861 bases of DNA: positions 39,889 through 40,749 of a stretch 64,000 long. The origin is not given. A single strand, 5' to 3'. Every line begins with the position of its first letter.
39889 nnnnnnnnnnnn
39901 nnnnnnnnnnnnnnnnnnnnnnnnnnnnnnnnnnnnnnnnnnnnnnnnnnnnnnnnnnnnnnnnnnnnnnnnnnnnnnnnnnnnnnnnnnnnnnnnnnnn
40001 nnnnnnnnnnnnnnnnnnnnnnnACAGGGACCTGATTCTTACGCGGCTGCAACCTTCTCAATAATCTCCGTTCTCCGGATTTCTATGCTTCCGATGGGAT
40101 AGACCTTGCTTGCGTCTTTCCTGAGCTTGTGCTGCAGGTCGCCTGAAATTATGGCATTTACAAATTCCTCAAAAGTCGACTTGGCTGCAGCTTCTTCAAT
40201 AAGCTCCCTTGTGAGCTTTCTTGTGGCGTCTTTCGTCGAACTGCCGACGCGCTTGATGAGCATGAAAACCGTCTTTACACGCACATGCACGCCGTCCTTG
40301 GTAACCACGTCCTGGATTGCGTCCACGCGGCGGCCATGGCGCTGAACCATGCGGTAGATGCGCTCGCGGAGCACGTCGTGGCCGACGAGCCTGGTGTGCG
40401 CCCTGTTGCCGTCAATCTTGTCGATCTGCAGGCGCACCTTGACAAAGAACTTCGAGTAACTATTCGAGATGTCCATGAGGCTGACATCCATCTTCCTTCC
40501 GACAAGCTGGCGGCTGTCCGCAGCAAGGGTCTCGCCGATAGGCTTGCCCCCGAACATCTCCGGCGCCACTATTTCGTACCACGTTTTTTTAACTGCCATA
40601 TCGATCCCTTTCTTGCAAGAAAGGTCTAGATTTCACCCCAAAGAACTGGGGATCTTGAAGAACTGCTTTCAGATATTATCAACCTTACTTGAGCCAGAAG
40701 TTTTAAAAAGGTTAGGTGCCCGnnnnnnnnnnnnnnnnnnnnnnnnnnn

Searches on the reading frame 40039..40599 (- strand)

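Call 75: search_protein_families(library=pfam, proteins=[window:40039-40599:-], max_evalue=0.01)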
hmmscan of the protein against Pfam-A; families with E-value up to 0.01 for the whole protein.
window:40039-40599:- (186 aa): 1 family
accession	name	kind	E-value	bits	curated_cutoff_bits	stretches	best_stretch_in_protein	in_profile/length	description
PF01015.23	Ribosomal_S3Ae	-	1.8e-53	181.4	29.3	1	4-182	12-190/191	Ribosomal S3Ae family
